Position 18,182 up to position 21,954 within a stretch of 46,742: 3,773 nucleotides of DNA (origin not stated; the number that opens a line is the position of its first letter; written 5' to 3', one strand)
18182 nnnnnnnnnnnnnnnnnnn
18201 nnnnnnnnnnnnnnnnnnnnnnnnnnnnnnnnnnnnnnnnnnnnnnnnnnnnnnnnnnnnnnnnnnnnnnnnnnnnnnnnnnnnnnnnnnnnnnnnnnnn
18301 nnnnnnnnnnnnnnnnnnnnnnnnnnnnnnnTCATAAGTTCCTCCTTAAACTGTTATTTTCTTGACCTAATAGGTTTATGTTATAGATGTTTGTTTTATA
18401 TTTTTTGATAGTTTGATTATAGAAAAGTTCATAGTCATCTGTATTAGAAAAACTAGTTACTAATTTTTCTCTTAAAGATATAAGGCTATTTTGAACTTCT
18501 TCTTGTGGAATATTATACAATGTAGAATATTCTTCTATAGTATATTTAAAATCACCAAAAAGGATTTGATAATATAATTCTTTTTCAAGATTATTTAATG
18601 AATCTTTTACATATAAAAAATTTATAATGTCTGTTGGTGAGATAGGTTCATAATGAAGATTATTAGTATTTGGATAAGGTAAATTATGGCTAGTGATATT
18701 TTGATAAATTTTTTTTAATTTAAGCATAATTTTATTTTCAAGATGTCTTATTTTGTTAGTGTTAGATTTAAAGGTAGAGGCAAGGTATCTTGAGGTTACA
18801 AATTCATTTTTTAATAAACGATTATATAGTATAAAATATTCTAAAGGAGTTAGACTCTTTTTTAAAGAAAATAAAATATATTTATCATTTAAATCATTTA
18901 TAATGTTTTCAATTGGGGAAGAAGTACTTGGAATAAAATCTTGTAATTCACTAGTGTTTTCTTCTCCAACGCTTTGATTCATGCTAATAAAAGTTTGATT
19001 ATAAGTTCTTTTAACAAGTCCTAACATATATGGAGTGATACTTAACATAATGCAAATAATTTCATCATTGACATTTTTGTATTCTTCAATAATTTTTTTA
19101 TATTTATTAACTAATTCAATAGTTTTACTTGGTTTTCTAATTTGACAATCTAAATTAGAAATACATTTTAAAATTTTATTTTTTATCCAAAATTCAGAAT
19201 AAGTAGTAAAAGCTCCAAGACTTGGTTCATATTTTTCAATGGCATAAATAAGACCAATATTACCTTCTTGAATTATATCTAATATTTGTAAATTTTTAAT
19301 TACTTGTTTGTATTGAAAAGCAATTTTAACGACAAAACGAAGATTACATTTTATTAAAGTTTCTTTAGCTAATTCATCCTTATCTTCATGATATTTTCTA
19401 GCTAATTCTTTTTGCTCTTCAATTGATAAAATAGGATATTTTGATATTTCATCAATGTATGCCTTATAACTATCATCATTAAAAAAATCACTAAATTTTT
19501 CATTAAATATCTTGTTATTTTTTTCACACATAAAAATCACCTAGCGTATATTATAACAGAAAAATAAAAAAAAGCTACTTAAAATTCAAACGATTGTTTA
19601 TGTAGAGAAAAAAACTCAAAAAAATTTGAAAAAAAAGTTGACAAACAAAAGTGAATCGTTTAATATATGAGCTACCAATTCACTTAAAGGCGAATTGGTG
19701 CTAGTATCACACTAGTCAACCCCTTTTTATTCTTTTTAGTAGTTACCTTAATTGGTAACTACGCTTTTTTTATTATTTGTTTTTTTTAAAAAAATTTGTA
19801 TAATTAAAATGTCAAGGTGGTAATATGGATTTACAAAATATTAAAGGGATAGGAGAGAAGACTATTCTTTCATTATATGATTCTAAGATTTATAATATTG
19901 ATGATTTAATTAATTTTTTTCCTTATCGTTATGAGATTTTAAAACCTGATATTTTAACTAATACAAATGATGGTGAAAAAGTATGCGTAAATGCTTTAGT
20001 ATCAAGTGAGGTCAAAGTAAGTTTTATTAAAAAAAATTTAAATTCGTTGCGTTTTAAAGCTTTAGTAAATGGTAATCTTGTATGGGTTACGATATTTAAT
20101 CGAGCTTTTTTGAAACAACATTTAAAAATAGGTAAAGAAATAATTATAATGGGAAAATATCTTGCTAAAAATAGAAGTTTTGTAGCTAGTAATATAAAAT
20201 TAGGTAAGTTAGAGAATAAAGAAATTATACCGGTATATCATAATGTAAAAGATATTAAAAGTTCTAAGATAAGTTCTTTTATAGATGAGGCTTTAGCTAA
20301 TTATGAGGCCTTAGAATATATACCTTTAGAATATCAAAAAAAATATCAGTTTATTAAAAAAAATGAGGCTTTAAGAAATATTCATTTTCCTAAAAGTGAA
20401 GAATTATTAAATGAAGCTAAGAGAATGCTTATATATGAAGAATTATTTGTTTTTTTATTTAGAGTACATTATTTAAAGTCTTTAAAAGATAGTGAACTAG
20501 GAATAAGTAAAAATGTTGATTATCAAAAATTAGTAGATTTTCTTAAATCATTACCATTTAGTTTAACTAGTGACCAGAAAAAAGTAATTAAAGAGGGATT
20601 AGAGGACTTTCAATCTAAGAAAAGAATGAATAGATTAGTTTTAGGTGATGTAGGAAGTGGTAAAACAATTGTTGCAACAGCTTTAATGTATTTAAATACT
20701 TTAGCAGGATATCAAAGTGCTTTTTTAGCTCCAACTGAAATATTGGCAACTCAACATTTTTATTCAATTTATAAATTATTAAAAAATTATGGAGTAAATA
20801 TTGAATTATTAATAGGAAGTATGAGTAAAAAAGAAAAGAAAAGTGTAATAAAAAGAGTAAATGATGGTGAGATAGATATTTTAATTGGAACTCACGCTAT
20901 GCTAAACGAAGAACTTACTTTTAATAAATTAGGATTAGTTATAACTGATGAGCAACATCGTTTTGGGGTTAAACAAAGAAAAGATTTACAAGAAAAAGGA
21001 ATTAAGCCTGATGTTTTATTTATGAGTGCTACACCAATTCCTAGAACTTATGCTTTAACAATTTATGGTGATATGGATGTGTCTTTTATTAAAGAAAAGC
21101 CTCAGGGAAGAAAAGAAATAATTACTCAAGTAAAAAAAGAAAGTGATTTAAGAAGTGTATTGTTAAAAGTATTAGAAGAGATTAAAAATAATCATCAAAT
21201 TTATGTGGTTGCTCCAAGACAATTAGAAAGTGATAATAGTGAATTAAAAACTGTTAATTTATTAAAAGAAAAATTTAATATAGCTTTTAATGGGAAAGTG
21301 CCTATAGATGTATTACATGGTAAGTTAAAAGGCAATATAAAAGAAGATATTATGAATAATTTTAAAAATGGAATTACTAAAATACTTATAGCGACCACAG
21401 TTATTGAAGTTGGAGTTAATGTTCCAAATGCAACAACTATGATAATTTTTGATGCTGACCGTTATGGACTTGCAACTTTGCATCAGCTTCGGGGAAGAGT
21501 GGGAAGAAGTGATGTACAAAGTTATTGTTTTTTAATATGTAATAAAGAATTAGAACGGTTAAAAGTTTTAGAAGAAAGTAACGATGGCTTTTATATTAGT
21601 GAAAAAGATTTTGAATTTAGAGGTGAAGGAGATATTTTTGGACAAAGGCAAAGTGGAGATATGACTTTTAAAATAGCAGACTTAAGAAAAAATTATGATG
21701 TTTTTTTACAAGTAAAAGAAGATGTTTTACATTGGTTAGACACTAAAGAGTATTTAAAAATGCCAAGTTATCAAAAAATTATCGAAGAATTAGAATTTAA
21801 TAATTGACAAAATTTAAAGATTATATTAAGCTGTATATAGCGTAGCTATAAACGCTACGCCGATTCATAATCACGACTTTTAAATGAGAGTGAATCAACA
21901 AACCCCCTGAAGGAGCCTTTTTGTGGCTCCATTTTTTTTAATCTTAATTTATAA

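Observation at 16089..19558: Tandem, translationally coupled pair of long SigA-like sigma factors with a duplicated region-4-like C-terminal module, followed by an orphan gene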

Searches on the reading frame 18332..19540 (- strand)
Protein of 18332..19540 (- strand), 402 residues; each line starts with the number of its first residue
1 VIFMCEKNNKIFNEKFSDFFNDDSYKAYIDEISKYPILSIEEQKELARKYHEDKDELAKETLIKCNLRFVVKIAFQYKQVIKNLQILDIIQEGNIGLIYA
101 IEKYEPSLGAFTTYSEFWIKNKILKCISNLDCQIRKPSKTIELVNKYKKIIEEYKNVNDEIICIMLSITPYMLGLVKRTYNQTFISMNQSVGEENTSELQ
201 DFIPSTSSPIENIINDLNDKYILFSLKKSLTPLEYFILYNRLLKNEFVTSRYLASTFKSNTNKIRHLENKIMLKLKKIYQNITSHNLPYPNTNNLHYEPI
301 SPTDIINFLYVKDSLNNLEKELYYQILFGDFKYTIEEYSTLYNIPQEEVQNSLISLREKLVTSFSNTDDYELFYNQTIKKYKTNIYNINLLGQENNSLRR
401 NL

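Call 4: search_protein_families(library=pfam, proteins=[window:18332-19540:-], max_evalue=1)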
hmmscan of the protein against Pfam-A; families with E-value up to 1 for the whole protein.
window:18332-19540:- (402 aa): 3 families
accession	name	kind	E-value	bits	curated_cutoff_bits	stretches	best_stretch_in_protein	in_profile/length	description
PF04542.20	Sigma70_r2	-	1.1e-12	48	24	1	62-125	1-63/71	Sigma-70 region 2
PF00140.25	Sigma70_r1_2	-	8.2e-07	29.3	22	1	23-54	1-32/34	Sigma-70 factor, region 1.2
PF04539.22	Sigma70_r3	-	0.13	12.8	25.3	1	181-207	44-70/78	Sigma-70 region 3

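Call 5: search_protein_families(library=ncbifam, proteins=[window:18332-19540:-], max_evalue=1)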
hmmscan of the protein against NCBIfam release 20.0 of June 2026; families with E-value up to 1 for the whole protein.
window:18332-19540:- (402 aa): 44 families (the best 25 are shown)
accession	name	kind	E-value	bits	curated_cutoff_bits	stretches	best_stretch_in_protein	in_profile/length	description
TIGR02997.1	Sig70-cyanoRpoD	subfamily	1.5e-34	119.6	384.5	1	56-276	73-298/298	RNA polymerase sigma factor, RpoD/SigA family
TIGR02393.1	RpoD_Cterm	equivalog_domain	1.2e-33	116.7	354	1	58-280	1-229/238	RNA polymerase sigma factor RpoD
NF006666.0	PRK09210.1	equivalog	2.3e-32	112.7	572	1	22-277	98-358/370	RNA polymerase sigma factor RpoD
TIGR02392.1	rpoH_proteo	equivalog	2.2e-31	109.5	323.1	1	24-278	2-267/270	RNA polymerase sigma factor RpoH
TIGR02394.1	rpoS_proteo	equivalog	4.7e-31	108.4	378.7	1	21-280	11-275/285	RNA polymerase sigma factor RpoS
NF005143.0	PRK06596.1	subfamily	2.4e-30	106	241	1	21-280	12-282/285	RNA polymerase factor sigma-32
NF004207.0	PRK05657.1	equivalog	5.9e-28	98.2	394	1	19-158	52-189/329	RNA polymerase sigma factor RpoS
NF004208.0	PRK05658.1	equivalog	6.7e-28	98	555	1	28-277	361-618/631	RNA polymerase sigma factor RpoD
NF005643.0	PRK07406.1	equivalog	2.4e-26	92.7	500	1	56-277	159-385/397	RNA polymerase sigma factor RpoD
NF004562.0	PRK05901.1-4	equivalog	1.6e-25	89.7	779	1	51-277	310-542/571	RNA polymerase sigma factor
NF004565.0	PRK05901.2-3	equivalog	7.8e-24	84.3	484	1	22-278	215-489/501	RNA polymerase sigma factor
NF005642.0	PRK07405.1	subfamily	2.6e-23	82.7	524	1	44-283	71-313/318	RNA polymerase sigma factor SigD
NF041931.2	MzaA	equivalog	3.9e-23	82.2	800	1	43-158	462-580/726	MZA anti-phage system associated sigma-70 family RNA polymerase sigma factor MzaA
NF004560.0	PRK05901.1-1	equivalog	1.3e-22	80.6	711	1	56-204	277-428/516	RNA polymerase sigma factor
NF005920.0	PRK07921.1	subfamily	1.6e-22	80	464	1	40-277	75-316/328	RNA polymerase sigma factor SigB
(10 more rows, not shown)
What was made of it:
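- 18704..19474 (-): sigma1 sigma module, regions 1.2-4 (about residues 20-276). NCBIfam RpoD/RpoS/RpoH alignments over residues 22-280 of the 402-aa ORF (call 5); Pfam r1_2 and r2 (call 4)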

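Call 7: search_protein_families(library=padloc, proteins=[window:18332-19540:-], max_evalue=1)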
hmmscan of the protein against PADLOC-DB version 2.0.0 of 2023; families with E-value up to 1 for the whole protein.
window:18332-19540:- (402 aa): 1 family
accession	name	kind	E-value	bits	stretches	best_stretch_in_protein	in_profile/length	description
PDLC02203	MzaA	-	3.1e-16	56.8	1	58-149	430-520/683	-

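Call 8: search_protein_families(library=phrogs, proteins=[window:18332-19540:-], max_evalue=1)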
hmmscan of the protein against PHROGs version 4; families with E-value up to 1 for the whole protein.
window:18332-19540:- (402 aa): 3 families
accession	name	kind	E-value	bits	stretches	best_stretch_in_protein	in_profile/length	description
phrog_351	-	transcription regulation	5.4e-40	138.8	1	30-280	477-727/928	RNA polymerase sigma factor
phrog_17569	-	transcription regulation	9.6e-05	22.9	1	63-122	163-224/341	RNA polymerase sigma factor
phrog_28965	-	unknown function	0.83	11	0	371-389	31-49/102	-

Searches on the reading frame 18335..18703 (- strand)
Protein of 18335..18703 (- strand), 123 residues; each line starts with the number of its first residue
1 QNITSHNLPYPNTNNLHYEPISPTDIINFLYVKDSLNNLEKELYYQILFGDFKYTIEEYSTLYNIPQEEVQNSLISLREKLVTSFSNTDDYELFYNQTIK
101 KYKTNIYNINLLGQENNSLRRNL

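Call 16: search_protein_families(library=pfam, proteins=[window:18335-18703:-], max_evalue=10)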
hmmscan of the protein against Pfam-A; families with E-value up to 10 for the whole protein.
window:18335-18703:- (123 aa): 1 family
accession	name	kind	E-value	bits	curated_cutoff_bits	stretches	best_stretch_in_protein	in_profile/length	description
PF21024.2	Peptidase_A3B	-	0.065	14.5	28.2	1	27-73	30-75/95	Peptidase A3B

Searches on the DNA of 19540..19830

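Call 65: search_rna_families(source=window, start=19540, end=19830, threshold=evalue, max_evalue=1)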
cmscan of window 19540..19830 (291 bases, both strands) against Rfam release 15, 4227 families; matches with E-value up to 1: 0.
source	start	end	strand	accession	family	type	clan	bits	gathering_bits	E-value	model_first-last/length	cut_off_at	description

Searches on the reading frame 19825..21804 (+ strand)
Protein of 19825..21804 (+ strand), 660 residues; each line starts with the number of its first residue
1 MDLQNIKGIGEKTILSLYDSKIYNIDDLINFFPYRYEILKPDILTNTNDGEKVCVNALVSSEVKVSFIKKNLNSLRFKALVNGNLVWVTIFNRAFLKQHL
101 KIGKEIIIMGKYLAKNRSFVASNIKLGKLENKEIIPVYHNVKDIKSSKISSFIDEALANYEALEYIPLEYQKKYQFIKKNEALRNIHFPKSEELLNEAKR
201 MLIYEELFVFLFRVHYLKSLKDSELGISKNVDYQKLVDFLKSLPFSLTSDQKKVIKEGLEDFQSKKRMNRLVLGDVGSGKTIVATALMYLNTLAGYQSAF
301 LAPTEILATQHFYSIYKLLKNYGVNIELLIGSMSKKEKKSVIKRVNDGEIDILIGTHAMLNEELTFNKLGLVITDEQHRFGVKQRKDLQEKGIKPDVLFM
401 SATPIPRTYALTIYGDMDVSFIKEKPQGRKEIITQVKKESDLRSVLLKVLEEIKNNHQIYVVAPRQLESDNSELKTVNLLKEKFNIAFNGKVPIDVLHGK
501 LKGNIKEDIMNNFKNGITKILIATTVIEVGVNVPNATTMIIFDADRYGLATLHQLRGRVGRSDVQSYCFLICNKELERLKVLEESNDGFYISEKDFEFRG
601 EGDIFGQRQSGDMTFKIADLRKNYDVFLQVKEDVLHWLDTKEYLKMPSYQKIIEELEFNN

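Call 93: find_related_loci(query=window:19825-21804:+, collection=metagenome_contigs, flank=8000)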
Query window:19825-21804:+ (660 aa) in metagenome_contigs; peptide patterns used: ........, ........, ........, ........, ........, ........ (x = any residue, [..] = any of these).
491 stretches matched a pattern; 132 encode a relative of the query (tblastn E <= 1e-3); the best 80 are kept; 80 distinct loci.
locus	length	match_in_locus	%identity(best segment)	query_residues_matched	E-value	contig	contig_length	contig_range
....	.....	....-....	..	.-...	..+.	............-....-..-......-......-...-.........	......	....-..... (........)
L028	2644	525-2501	53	1-658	0e+0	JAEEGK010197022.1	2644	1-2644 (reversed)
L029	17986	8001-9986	52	1-658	0e+0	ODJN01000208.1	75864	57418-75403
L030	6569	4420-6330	53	1-639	0e+0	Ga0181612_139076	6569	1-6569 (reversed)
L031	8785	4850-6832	49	1-656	0e+0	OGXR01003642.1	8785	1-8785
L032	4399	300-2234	49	2-642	0e+0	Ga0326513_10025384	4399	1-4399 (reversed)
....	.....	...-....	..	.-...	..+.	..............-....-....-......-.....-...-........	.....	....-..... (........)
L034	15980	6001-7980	51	1-657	0e+0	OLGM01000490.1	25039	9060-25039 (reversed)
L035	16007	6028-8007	51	1-657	0e+0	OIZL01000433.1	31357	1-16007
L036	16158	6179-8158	51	1-657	0e+0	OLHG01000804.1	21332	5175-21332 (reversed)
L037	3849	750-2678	51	1-638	0e+0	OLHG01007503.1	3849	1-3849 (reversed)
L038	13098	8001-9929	51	1-638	0e+0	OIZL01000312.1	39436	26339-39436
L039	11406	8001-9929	51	1-638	0e+0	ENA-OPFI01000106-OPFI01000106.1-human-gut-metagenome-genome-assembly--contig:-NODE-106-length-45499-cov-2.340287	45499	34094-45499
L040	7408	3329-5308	48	3-657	0e+0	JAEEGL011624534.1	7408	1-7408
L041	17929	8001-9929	50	1-638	0e+0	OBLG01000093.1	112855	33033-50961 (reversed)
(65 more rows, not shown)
